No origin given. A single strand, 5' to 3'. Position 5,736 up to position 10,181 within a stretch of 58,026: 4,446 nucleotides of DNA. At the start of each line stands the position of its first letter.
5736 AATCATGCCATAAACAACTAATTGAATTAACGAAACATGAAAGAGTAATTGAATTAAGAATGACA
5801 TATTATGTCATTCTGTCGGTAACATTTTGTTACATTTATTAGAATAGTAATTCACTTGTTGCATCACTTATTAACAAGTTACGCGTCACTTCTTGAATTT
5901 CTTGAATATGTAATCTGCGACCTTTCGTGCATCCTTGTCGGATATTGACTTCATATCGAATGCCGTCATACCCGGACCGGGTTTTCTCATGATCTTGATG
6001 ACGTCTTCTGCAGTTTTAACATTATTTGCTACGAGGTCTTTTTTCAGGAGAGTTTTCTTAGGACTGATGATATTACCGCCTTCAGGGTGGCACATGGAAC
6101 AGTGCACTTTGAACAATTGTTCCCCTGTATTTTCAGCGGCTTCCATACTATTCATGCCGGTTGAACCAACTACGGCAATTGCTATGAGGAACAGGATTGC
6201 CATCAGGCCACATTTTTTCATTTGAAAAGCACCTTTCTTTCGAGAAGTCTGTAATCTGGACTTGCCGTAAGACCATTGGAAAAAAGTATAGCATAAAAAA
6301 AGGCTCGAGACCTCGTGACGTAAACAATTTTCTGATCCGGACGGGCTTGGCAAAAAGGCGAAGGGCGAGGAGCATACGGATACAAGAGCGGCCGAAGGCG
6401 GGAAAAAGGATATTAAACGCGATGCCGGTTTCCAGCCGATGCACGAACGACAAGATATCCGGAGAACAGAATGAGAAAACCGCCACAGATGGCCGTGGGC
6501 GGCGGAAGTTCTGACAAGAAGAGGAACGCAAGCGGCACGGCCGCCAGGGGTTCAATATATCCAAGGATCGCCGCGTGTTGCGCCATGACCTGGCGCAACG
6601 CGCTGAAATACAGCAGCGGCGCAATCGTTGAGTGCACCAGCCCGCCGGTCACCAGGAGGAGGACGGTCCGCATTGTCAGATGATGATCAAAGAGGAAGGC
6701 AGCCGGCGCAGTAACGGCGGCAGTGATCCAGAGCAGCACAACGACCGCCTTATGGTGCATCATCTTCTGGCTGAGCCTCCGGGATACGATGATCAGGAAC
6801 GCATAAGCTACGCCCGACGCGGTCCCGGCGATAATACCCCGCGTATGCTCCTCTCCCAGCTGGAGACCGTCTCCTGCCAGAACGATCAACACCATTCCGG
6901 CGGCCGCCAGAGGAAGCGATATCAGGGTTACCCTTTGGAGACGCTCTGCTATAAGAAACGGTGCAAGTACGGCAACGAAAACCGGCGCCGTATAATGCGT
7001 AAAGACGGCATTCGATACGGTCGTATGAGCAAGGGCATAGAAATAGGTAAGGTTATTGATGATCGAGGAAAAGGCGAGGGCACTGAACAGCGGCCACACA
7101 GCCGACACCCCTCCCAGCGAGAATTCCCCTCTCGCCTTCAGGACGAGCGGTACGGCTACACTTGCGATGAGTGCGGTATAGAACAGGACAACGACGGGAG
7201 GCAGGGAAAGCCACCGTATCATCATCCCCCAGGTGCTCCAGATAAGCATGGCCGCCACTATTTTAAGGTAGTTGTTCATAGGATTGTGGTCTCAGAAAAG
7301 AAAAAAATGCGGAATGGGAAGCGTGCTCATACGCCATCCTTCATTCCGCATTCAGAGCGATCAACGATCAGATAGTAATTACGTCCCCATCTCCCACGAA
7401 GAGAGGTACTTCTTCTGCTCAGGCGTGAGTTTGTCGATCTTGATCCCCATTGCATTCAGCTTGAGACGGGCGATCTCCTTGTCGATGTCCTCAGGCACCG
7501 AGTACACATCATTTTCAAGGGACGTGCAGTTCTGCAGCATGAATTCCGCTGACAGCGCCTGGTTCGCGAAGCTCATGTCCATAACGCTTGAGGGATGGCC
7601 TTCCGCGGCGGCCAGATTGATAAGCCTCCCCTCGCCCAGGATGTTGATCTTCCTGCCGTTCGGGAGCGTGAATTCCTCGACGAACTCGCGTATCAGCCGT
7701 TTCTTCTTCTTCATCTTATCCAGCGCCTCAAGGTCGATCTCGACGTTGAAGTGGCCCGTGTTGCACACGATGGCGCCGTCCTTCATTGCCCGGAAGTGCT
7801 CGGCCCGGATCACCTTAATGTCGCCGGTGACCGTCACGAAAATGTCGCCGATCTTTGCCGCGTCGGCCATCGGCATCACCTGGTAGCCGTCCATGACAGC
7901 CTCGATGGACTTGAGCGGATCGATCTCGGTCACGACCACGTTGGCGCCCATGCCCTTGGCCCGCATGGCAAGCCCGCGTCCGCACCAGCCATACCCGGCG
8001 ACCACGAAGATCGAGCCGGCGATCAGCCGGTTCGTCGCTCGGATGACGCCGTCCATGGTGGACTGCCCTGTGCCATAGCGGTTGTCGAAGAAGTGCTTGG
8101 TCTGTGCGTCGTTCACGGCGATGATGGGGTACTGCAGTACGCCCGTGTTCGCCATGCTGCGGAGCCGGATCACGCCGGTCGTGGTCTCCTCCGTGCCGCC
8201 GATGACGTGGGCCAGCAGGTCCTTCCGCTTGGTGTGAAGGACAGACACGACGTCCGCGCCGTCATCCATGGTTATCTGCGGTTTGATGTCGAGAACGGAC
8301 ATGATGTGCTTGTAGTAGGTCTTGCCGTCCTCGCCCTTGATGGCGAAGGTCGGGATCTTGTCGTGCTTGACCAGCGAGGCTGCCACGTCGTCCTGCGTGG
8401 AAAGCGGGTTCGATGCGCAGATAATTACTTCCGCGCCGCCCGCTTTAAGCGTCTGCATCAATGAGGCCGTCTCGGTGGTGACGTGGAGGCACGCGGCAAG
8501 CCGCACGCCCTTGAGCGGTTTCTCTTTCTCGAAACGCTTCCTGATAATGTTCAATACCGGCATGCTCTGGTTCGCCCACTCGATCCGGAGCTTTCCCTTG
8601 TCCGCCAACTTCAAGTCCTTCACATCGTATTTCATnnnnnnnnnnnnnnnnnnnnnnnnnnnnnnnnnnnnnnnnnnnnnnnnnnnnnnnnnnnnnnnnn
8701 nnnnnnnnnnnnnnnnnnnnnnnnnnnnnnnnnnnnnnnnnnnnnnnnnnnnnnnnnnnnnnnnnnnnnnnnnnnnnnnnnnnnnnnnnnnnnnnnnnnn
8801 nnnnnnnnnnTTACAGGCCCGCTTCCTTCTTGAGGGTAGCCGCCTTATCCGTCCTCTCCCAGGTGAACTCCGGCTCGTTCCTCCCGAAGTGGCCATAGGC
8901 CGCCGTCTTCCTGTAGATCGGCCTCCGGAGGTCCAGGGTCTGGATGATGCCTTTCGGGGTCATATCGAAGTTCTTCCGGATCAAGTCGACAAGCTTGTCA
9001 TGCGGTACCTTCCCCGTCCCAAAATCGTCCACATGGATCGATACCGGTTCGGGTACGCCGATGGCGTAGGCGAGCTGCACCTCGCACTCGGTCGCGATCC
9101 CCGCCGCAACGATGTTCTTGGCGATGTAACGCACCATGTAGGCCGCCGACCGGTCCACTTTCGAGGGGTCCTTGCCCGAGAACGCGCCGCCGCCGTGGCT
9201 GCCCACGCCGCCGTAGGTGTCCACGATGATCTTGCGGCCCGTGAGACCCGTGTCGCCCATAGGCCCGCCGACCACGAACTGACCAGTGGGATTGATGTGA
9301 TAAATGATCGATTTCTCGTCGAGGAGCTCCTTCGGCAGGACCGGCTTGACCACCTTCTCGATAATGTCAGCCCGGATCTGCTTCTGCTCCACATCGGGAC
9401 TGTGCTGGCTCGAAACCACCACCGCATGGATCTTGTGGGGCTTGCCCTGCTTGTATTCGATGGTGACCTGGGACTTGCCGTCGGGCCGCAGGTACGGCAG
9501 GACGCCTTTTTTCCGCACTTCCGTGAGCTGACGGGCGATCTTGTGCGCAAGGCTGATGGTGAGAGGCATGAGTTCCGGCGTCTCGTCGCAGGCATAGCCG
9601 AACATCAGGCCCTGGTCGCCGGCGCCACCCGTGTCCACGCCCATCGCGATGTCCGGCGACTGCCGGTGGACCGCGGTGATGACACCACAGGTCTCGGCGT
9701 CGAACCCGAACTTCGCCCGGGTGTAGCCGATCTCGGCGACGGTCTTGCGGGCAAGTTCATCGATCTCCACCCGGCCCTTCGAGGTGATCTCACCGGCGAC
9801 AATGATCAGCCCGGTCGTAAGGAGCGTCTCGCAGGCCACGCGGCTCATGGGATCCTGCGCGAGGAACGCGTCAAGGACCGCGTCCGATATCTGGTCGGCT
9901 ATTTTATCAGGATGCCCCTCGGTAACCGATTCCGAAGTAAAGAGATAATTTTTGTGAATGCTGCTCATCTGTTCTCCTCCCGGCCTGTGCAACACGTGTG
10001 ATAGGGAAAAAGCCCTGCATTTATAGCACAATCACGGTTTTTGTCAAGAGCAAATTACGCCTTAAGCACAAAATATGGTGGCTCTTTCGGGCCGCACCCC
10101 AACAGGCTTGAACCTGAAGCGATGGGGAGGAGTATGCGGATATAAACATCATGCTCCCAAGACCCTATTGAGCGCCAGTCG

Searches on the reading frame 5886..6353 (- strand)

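Call 25: search_protein_families(library=pfam, proteins=[window:5886-6353:-], max_evalue=0.00001)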
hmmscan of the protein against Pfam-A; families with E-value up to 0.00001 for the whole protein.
window:5886-6353:- (155 aa): 1 family
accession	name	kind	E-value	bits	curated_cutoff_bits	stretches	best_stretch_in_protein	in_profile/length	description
PF13442.11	Cytochrome_CBB3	-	5e-10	40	27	1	73-149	2-68/68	Cytochrome C oxidase, cbb3-type, subunit III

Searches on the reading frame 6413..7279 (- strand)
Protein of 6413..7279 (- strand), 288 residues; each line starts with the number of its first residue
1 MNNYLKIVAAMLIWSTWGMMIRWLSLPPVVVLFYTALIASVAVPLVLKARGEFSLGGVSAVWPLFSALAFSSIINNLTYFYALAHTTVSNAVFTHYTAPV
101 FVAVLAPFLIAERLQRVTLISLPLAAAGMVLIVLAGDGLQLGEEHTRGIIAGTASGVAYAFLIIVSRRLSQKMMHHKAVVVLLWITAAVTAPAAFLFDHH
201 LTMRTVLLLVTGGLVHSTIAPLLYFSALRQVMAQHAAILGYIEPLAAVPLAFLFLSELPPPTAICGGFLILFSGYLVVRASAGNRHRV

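Call 25: search_protein_families(library=pfam, proteins=[window:6413-7279:-], max_evalue=0.00001)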
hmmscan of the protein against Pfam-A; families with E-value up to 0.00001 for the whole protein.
window:6413-7279:- (288 aa): 1 family
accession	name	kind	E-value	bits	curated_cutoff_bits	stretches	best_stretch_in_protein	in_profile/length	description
PF00892.27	EamA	-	2.1e-29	102.9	28.2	2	4-133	4-134/135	EamA-like transporter family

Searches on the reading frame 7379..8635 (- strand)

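Call 25: search_protein_families(library=pfam, proteins=[window:7379-8635:-], max_evalue=0.00001)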
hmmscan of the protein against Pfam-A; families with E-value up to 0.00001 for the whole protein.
window:7379-8635:- (418 aa): 3 families
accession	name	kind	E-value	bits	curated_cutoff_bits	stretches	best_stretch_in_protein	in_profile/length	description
PF05221.23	AdoHcyase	-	1e-63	215.7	25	2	2-136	1-139/299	S-adenosyl-L-homocysteine hydrolase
PF00670.27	AdoHcyase_NAD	-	8.1e-53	179.3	27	1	185-345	1-161/162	S-adenosyl-L-homocysteine hydrolase, NAD binding domain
PF02826.25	2-Hacid_dh_C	-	4.1e-08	33.3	25.1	1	202-311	31-143/178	D-isomer specific 2-hydroxyacid dehydrogenase, NAD binding domain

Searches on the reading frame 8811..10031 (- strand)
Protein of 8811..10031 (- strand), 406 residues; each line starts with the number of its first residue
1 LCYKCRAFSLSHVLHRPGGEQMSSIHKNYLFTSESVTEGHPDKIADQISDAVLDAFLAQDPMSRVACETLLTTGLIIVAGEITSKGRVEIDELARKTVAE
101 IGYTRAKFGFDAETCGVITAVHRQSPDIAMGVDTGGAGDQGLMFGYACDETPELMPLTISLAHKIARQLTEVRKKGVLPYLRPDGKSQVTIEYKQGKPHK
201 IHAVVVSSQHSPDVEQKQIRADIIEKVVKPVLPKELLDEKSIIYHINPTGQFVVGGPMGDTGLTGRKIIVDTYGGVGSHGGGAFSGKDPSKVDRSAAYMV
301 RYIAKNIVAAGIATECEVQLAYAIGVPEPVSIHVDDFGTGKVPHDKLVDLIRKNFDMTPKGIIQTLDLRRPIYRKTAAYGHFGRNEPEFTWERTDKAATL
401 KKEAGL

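Call 25: search_protein_families(library=pfam, proteins=[window:8811-10031:-], max_evalue=0.00001)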
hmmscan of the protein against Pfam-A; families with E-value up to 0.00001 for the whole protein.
window:8811-10031:- (406 aa): 3 families
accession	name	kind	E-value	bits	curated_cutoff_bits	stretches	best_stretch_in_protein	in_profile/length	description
PF02773.21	S-AdoMet_synt_C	-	2.4e-69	232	25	1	254-393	1-138/138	S-adenosylmethionine synthetase, C-terminal domain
PF02772.21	S-AdoMet_synt_M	-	6e-53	178.5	29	1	136-252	3-120/120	S-adenosylmethionine synthetase, central domain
PF00438.25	S-AdoMet_synt_N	-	1.6e-44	150.9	33.1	1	28-126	1-99/99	S-adenosylmethionine synthetase, N-terminal domain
